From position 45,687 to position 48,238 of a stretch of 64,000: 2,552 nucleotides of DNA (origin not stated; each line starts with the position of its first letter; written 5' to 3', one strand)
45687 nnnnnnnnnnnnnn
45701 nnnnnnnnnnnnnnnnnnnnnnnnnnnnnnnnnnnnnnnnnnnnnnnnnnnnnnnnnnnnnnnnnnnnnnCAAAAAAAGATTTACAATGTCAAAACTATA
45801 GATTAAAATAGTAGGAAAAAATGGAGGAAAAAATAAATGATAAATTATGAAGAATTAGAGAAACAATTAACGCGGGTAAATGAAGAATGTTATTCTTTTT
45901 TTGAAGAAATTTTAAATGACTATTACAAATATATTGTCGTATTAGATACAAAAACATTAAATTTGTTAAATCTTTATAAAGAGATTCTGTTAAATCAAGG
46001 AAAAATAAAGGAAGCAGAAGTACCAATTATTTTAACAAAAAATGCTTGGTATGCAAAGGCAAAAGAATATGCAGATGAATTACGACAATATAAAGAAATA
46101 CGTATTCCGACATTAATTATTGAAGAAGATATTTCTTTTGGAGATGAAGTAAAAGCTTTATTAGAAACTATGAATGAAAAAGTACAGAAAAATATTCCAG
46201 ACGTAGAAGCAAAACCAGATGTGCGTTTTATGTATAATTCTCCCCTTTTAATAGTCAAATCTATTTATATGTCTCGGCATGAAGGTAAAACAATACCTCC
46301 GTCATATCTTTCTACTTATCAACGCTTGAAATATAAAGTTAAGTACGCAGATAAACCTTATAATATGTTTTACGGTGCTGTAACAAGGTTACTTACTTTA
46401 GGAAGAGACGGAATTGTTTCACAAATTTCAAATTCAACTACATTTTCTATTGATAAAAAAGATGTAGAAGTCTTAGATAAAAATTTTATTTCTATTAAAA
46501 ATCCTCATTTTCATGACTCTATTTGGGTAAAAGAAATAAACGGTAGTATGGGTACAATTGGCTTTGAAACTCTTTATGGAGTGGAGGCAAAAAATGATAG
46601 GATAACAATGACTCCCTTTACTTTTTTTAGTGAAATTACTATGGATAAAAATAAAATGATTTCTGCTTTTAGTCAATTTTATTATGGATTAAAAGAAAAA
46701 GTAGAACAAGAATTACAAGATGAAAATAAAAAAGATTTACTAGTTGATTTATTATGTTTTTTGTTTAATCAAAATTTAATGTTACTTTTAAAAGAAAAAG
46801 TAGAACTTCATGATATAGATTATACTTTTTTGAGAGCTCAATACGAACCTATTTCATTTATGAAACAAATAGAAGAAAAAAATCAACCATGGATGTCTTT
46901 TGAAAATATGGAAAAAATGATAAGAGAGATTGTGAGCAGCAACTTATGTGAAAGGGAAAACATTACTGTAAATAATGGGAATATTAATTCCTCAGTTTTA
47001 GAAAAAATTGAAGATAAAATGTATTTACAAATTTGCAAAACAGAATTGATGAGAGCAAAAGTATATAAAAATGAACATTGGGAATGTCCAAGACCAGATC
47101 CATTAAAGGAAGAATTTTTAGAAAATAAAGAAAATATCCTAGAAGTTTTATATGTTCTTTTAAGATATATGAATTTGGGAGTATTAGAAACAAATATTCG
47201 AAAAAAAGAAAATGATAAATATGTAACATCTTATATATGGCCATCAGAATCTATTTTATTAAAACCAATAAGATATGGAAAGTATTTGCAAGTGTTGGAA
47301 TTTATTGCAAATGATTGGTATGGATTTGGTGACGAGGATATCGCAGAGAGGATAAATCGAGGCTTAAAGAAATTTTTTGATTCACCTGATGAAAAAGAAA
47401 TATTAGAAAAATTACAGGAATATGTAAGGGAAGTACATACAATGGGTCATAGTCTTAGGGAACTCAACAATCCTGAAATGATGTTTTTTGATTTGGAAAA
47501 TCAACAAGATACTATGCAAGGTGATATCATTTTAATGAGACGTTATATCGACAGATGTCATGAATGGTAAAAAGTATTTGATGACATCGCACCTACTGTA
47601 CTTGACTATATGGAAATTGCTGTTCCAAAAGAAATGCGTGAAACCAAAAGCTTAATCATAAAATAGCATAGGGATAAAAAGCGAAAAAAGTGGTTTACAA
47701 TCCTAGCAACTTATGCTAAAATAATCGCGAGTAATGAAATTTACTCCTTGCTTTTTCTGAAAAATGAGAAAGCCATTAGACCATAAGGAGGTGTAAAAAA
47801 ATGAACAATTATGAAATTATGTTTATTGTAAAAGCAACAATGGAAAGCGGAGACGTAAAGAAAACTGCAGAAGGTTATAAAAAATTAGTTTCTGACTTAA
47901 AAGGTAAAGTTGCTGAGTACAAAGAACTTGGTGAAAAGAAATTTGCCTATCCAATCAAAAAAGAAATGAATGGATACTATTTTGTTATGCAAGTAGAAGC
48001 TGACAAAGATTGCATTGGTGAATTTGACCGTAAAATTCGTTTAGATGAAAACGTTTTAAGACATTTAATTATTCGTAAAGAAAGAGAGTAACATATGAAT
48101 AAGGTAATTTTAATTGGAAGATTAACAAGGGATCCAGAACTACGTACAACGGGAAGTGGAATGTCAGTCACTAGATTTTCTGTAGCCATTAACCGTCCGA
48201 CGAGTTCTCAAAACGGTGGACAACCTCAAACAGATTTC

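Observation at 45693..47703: Single-gene insertion between gpmI and rpsF, bracketed by duplicated gpmI 3' end + promoter -35; copies differ only synonymously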

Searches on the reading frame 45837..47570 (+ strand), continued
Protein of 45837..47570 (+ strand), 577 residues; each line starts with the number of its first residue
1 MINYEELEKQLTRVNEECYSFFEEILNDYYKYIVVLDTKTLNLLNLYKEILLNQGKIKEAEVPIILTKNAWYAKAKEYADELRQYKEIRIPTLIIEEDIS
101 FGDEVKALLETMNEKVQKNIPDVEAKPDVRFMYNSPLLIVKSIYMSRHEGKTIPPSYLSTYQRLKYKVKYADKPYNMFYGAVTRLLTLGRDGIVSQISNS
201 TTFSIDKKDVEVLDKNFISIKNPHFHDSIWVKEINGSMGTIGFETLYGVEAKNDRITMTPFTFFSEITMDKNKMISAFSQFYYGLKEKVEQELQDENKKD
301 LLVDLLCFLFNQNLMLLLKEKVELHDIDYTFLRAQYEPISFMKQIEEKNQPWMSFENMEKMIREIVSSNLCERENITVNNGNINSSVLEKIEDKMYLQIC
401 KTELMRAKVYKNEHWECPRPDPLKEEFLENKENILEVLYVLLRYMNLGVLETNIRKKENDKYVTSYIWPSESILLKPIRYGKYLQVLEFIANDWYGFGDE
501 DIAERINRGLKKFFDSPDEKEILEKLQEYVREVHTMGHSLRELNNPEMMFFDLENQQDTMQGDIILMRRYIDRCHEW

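Call 85: list_cluster_members(proteins=[P0004, P0003, window:45837-47567:+])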
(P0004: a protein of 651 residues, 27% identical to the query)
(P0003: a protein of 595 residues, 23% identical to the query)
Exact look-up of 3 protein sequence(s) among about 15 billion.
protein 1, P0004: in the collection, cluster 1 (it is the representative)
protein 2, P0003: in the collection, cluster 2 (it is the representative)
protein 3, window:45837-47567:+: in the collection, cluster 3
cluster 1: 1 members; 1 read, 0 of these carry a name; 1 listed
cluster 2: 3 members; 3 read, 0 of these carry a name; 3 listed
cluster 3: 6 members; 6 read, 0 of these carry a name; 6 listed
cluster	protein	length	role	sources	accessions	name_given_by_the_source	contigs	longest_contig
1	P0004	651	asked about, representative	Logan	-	-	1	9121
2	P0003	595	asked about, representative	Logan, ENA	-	-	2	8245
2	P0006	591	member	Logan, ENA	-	-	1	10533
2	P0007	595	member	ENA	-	-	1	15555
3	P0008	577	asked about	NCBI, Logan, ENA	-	-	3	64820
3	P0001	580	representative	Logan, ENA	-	-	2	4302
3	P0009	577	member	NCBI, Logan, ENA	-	-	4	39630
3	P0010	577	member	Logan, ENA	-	-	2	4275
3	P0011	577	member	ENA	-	-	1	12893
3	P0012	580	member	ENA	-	-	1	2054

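Call 86: find_encoding_contigs(protein=P0007, flank=8000, max_places=4)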
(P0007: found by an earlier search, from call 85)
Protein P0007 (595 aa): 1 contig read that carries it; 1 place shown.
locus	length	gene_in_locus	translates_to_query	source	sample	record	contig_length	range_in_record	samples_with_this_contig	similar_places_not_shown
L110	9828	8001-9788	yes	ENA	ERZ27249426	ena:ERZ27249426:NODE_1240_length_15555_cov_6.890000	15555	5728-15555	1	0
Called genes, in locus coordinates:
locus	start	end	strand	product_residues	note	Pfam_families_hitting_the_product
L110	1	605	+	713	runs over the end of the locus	PF02861:Clp_N, PF02861:Clp_N, PF13191:AAA_16 (weak), PF23569:NBD_SMAX1, PF00004:AAA, PF17871:AAA_lid_9, PF07724:AAA_2, PF07728:AAA_5, +10 more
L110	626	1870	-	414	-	-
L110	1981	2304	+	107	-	PF01381:HTH_3 (weak)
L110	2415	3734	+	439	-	PF13173:AAA_14, PF13635:DUF4143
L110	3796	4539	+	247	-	PF02735:Ku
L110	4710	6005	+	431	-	PF13173:AAA_14, PF13635:DUF4143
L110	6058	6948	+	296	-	PF01068:DNA_ligase_A_M, PF04679:DNA_ligase_A_C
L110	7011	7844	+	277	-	PF19279:YegS_C (weak)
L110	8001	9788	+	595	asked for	-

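Call 87: find_encoding_contigs(protein=P0004, flank=8000, max_places=4)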
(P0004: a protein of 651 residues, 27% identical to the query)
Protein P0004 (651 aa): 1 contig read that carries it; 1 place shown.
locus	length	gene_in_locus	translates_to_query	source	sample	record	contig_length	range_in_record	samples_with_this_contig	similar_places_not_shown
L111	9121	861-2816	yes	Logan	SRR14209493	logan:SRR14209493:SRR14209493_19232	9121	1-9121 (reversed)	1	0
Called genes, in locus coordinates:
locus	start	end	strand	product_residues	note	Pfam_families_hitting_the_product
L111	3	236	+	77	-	?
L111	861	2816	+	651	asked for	-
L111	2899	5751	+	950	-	-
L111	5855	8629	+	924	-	PF00962:A_deaminase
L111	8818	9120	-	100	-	?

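Call 88: search_protein_families(library=padloc, proteins=[L111:2899-5748:+, L111:5855-8626:+, L111:861-2813:+], max_evalue=0.01)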
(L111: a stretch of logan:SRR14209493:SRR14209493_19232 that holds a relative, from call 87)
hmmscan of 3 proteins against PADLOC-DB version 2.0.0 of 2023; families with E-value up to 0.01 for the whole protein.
L111:2899-5748:+ (950 aa): 0 families

L111:5855-8626:+ (924 aa): 3 families
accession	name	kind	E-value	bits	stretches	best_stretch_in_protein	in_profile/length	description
PDLC02219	RdrB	-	4.9e-29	99.2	2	549-665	501-612/914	-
PDLC02218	RdrB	-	4e-23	79.5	1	548-916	473-842/855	-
PDLC01908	CARF5--CARF_ADA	-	9.8e-08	29.3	1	808-888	484-560/605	-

L111:861-2813:+ (651 aa): 0 families

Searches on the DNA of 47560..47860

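Call 58: search_rna_families(source=window, start=47560, end=47860, threshold=evalue, max_evalue=10, show_alignments=1)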
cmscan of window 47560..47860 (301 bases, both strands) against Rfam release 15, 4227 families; matches with E-value up to 10: 3.
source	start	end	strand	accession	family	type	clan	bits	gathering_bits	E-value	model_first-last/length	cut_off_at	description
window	47727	47810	+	RF03080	RT-9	Gene; sRNA;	-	16.6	46.1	3.3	1-92/92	no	RT-9 RNA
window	47740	47792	+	RF01520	CC0734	Gene; sRNA;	-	15.7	45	3.1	1-95/95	no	caulobacter sRNA CC0734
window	47650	47680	+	RF01335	CRISPR-DR22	Gene; CRISPR;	-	13.7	50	2.8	1-36/36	no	CRISPR RNA direct repeat element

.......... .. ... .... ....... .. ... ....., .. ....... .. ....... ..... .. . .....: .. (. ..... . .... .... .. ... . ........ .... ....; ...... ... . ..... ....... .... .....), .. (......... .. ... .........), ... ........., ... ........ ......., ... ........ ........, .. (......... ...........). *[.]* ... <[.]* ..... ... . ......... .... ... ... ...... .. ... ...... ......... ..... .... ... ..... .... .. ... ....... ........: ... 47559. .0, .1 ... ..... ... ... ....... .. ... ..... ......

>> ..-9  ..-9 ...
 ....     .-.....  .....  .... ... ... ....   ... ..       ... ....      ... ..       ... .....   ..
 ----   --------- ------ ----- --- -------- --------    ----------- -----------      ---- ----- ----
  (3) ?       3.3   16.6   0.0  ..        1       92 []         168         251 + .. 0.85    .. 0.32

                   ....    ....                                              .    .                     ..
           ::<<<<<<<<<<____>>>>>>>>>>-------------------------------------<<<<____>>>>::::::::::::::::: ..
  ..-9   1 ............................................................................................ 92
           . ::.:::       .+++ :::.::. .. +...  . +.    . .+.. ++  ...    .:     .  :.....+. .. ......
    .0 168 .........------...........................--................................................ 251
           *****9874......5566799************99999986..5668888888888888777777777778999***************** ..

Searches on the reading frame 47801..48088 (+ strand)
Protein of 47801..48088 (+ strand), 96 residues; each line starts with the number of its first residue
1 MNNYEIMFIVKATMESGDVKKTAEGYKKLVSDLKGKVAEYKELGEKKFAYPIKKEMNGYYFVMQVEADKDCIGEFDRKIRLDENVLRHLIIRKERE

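Call 25: find_encoding_contigs(protein=window:47801-48088:+, flank=6000, max_places=10)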
Protein window:47801-48088:+ (96 aa): 19 contigs read that carry it; 10 places shown.
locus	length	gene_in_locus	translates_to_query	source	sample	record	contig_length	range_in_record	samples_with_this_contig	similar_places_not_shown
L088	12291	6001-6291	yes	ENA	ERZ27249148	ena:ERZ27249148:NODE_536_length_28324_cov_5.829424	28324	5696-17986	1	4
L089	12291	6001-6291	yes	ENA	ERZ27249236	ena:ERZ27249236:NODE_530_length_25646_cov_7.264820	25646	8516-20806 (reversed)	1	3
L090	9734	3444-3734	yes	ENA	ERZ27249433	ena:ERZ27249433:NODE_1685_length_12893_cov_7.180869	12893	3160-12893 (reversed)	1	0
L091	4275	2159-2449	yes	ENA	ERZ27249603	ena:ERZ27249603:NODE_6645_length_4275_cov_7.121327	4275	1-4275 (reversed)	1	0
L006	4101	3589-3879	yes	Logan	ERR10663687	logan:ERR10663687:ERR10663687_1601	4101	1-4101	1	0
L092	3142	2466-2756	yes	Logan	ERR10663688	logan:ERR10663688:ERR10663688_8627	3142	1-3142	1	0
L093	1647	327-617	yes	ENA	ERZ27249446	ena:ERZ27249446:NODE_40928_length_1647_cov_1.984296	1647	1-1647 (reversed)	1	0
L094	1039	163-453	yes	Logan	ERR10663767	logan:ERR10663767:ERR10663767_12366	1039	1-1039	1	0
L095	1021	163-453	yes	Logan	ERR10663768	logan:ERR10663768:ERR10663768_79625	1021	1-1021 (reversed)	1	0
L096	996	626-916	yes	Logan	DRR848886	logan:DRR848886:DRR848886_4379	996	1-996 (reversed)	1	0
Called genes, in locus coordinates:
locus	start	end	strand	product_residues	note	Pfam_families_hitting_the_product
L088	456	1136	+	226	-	PF08032:SpoU_sub_bind, PF00588:SpoU_methylase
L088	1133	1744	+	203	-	PF04542:Sigma70_r2, PF08281:Sigma70_r4_2 (faint)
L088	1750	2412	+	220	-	-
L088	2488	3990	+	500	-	PF01676:Metalloenzyme, PF06415:iPGM_N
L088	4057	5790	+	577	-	-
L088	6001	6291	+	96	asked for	PF01250:Ribosomal_S6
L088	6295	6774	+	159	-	PF00436:SSB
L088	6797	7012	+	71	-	PF01084:Ribosomal_S18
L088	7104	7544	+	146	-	PF01281:Ribosomal_L9_N, PF03948:Ribosomal_L9_C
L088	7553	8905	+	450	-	PF00772:DnaB, PF03796:DnaB_C, PF13481:AAA_25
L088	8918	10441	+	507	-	PF01476:LysM, PF07501:G5, PF01551:Peptidase_M23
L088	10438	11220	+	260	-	PF00753:Lactamase_B, PF23023:Anti-Pycsar_Apyc1, PF13483:Lactamase_B_3, PF16661:Lactamase_B_6 (weak), PF12706:Lactamase_B_2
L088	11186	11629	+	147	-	PF02590:SPOUT_MTase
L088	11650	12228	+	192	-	PF06042:NTP_transf_6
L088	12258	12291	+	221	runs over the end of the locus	PF03167:UDG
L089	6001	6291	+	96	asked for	PF01250:Ribosomal_S6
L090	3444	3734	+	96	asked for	PF01250:Ribosomal_S6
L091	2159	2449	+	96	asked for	PF01250:Ribosomal_S6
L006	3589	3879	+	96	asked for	PF01250:Ribosomal_S6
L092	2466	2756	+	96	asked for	PF01250:Ribosomal_S6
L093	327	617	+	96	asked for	PF01250:Ribosomal_S6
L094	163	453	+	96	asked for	PF01250:Ribosomal_S6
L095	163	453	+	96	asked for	PF01250:Ribosomal_S6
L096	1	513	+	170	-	?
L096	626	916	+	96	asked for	PF01250:Ribosomal_S6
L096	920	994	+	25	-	?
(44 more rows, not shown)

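Call 50: find_homologous_proteins(query=L096:1-510:+)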
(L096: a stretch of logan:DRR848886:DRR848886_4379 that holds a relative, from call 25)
Query L096:1-510:+: 49 candidates shared short words with the query, none scored E <= 0.001.
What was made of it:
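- Tried and rejected: A protein search with its 170-aa fragment found nothing (call 50).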
